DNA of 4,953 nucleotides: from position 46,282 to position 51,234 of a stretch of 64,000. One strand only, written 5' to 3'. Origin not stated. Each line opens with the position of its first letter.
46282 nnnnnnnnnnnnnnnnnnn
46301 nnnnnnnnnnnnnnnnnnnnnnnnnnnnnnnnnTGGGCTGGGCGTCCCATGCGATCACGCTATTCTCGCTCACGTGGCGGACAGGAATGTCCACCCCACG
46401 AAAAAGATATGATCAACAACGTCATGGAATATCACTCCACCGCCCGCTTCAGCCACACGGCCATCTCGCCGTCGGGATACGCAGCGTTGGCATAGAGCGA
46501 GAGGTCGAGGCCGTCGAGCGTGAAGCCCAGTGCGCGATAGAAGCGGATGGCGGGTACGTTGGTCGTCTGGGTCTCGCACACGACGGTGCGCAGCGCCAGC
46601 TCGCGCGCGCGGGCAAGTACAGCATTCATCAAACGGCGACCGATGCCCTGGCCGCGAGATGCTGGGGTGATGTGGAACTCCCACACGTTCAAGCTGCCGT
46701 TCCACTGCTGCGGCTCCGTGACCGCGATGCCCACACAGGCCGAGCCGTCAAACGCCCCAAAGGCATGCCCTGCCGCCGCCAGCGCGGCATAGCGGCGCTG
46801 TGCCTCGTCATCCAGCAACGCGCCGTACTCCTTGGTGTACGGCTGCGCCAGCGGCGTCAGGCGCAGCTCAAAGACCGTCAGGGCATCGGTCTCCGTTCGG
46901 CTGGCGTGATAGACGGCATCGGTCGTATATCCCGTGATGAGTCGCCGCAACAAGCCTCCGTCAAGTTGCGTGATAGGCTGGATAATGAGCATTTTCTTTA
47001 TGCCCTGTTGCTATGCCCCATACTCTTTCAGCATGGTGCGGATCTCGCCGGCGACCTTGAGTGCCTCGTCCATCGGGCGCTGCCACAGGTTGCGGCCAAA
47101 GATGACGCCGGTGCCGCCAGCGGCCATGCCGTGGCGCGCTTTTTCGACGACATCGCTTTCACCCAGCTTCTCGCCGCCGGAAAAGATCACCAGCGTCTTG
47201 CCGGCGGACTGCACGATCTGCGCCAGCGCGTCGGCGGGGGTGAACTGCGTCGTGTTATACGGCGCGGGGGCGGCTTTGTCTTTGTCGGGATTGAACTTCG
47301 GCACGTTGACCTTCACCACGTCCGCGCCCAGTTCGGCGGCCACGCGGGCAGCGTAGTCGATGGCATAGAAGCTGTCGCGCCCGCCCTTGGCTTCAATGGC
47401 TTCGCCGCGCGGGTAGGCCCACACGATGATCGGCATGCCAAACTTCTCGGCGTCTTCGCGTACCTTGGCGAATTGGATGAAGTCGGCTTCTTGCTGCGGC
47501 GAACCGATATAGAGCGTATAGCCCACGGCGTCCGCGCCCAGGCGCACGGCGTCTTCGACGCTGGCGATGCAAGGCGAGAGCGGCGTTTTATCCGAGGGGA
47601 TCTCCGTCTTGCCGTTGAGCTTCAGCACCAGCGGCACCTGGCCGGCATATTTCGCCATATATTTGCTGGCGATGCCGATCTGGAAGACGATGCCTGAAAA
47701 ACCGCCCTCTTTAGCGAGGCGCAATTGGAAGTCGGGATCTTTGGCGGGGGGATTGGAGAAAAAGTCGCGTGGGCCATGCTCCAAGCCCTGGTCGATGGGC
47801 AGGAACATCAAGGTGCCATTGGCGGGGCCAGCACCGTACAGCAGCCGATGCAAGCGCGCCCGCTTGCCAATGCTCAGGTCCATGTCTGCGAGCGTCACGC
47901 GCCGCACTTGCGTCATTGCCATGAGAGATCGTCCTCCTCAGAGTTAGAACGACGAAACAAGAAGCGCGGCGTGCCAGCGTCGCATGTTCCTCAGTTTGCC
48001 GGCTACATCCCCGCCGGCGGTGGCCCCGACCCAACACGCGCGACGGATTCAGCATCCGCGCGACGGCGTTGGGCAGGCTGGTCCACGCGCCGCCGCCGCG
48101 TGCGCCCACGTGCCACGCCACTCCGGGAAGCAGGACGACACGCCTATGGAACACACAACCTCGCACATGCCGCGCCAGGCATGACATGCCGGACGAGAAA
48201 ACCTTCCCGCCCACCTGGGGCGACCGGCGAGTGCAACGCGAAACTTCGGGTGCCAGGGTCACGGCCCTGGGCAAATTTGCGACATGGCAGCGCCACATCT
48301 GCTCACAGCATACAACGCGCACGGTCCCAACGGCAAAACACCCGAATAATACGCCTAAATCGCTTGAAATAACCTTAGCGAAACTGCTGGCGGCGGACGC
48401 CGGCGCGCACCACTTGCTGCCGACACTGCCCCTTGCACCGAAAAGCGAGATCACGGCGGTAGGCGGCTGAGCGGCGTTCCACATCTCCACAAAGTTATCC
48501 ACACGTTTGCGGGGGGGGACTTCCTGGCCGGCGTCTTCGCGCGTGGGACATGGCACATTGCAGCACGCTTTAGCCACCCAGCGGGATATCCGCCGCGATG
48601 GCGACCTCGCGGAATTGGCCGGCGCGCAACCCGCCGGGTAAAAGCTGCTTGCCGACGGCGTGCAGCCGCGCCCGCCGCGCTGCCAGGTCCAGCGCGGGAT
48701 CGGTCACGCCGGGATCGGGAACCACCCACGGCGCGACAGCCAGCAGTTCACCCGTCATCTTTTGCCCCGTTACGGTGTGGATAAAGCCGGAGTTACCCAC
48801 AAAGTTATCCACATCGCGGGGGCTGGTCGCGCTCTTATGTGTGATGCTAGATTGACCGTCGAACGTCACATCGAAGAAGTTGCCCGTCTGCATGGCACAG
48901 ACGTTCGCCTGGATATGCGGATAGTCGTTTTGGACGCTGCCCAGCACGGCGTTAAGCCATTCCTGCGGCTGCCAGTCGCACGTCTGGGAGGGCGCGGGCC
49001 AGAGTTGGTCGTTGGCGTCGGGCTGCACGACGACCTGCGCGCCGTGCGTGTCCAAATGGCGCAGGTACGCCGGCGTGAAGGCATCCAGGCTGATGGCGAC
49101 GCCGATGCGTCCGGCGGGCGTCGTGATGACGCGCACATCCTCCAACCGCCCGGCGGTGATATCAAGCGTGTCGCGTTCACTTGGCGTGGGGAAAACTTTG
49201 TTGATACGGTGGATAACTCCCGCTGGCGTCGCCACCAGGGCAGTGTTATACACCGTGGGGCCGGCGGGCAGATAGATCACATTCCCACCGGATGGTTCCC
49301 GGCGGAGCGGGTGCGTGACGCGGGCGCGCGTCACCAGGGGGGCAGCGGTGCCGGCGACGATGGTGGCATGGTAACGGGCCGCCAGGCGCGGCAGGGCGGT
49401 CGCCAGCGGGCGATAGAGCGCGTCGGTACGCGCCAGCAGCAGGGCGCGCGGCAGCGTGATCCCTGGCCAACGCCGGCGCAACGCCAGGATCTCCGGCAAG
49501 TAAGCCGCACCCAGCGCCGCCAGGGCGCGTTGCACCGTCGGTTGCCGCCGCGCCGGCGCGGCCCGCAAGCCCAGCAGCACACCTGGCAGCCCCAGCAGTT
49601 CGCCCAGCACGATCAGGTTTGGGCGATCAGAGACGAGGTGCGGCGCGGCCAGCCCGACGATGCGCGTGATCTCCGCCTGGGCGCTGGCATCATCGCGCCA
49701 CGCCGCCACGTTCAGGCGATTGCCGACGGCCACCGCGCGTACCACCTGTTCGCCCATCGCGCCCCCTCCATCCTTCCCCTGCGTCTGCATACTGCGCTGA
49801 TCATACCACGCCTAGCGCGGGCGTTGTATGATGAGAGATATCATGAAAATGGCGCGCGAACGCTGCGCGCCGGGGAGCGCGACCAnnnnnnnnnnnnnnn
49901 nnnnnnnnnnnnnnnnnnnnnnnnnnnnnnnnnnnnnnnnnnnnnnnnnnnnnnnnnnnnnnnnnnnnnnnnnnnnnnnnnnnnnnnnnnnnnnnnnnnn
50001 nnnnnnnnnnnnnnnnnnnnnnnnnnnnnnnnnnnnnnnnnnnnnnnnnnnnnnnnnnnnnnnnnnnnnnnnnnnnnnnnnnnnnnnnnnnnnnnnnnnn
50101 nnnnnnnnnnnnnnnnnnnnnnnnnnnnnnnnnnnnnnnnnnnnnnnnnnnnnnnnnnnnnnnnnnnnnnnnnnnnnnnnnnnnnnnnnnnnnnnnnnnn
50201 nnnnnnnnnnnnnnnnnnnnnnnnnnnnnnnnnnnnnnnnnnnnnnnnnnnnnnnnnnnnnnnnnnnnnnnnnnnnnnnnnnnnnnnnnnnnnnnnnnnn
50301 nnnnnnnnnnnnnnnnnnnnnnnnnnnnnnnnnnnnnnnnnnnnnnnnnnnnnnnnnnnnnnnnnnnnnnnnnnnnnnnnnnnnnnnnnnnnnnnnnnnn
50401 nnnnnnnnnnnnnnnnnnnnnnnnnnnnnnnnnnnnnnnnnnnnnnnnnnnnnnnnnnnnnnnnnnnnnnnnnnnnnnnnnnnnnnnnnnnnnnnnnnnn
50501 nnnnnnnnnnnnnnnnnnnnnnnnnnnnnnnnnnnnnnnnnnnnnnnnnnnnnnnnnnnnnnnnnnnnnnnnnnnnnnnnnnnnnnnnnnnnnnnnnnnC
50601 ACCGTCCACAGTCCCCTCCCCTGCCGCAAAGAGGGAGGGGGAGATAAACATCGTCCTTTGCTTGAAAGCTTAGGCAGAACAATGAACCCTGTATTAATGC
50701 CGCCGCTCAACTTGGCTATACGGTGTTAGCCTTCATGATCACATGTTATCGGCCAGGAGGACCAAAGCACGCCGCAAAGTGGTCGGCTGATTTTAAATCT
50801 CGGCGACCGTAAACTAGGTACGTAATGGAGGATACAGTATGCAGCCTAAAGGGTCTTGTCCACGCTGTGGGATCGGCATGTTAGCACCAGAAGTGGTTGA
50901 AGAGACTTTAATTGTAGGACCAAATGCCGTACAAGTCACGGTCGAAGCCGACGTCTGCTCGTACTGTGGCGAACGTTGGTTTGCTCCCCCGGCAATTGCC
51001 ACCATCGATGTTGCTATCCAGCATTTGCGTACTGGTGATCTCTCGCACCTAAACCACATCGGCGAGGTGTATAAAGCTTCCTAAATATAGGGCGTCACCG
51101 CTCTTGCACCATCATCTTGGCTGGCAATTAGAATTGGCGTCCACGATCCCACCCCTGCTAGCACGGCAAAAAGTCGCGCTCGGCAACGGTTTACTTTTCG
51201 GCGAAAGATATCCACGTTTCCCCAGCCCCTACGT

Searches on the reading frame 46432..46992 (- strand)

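Call 22: search_protein_families(library=ncbifam, proteins=[window:46432-46992:-], max_evalue=0.01)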
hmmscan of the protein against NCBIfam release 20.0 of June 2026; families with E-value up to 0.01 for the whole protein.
window:46432-46992:- (186 aa): 28 families (the best 25 are shown)
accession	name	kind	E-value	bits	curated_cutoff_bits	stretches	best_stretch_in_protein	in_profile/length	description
NF000487.1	stat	exception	2.8e-15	56.4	420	1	21-181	28-184/189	streptothricin N-acetyltransferase STAT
NF000359.1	sat3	exception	5.2e-15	55.9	360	1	42-177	41-172/180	streptothricin N-acetyltransferase Sat3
TIGR01575.1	rimI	equivalog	1.6e-10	41.2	86.4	1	78-167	34-122/132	ribosomal protein S18-alanine N-acetyltransferase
NF000360.1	sat4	exception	2.6e-10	40.7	380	1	81-172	78-168/180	streptothricin N-acetyltransferase Sat4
NF000358.1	sat2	exception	2.7e-09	37.1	360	1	49-176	42-159/174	streptothricin N-acetyltransferase Sat2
TIGR03448.1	mycothiol_MshD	equivalog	1.1e-08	34.7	163.1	2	106-160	234-288/294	mycothiol synthase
NF008212.0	PRK10975.1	equivalog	3.5e-07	30.3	219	1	108-162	171-225/232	dTDP-4-amino-4,6-dideoxy-D-galactose acyltransferase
NF000497.1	AAC_6p_Iak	exception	5.3e-06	26.5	325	1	34-158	13-137/153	aminoglycoside N-acetyltransferase AAC(6')-Iak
NF040503.1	resist_ArsN1a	equivalog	5.6e-06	26.2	170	1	107-161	83-137/159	arsinothricin resistance N-acetyltransferase ArsN1 family A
NF007025.1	PRK09491.1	equivalog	1.7e-05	24.8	173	1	104-158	66-120/145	ribosomal protein S18-alanine N-acetyltransferase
NF049894.1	CG3035_N_ac_Glu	equivalog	1.9e-05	24.1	280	1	61-159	191-291/300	N-acetylglutamate synthase, CG3035 family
NF000138.1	AAC_6p_Iz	exception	4.1e-05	23.8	320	1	29-158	10-137/153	aminoglycoside N-acetyltransferase AAC(6')-Iz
TIGR03585.1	PseH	equivalog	4.6e-05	23.6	93.1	1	100-161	76-137/156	UDP-4-amino-4,6-dideoxy-N-acetyl-beta-L-altrosamine N-acetyltransferase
NF033075.0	AAC_6p_Steno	equivalog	6.5e-05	23.1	290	1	30-158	7-133/148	aminoglycoside 6'-N-acetyltransferase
NF040501.1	resist_ArsN2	equivalog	6.5e-05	22.6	125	1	78-158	26-102/133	arsenic resistance N-acetyltransferase ArsN2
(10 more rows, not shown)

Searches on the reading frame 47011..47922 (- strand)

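Call 7: search_protein_families(library=pfam, proteins=[window:47011-47922:-], max_evalue=0.01)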
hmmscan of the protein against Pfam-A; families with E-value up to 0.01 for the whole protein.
window:47011-47922:- (303 aa): 1 family
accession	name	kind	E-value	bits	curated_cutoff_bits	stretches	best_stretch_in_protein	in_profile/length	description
PF01791.15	DeoC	-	6.2e-40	137.7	23.8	1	39-282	2-229/229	DeoC/LacD family aldolase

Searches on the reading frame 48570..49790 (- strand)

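Call 7: search_protein_families(library=pfam, proteins=[window:48570-49790:-], max_evalue=0.01)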
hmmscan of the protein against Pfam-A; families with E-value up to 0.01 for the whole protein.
window:48570-49790:- (406 aa): 1 family
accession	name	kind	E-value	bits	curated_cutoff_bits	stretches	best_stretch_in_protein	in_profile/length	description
PF00795.27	CN_hydrolase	-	2.6e-07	30.7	23.2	1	168-317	86-224/256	Carbon-nitrogen hydrolase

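Call 22: search_protein_families(library=ncbifam, proteins=[window:48570-49790:-], max_evalue=0.01)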
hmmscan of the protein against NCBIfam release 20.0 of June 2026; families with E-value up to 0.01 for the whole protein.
window:48570-49790:- (406 aa): 3 families
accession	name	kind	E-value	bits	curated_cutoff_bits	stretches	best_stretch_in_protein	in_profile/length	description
TIGR03381.1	agmatine_aguB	equivalog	7.2e-06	25.5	410.25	1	219-321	135-235/279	N-carbamoylputrescine amidase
NF040852.1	nitrile_Arch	equivalog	2e-05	23.8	500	1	179-258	94-170/262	nitrilase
NF043013.1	DeGluthAmidYersProt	equivalog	0.0035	16.5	500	0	217-260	140-183/278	deaminated glutathione amidase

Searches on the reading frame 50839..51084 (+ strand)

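Call 7: search_protein_families(library=pfam, proteins=[window:50839-51084:+], max_evalue=0.01)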
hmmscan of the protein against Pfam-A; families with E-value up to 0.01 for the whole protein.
window:50839-51084:+ (81 aa): 1 family
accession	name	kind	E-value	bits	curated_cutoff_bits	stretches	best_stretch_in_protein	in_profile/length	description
PF13248.11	Zn_ribbon_3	-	0.0013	18.6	27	0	34-46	13-25/26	zinc-ribbon domain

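Call 22: search_protein_families(library=ncbifam, proteins=[window:50839-51084:+], max_evalue=0.01)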
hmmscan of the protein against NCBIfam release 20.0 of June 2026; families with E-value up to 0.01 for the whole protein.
window:50839-51084:+ (81 aa): 2 families
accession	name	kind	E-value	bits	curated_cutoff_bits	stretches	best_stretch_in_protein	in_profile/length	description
TIGR03831.1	YgiT_finger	domain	5e-06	26.7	20.2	1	7-50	1-45/46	YgiT-type zinc finger protein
TIGR03830.1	CxxCG_CxxCG_HTH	subfamily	4.6e-05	23.2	61.8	1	7-64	1-58/127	type II TA system antitoxin MqsA family protein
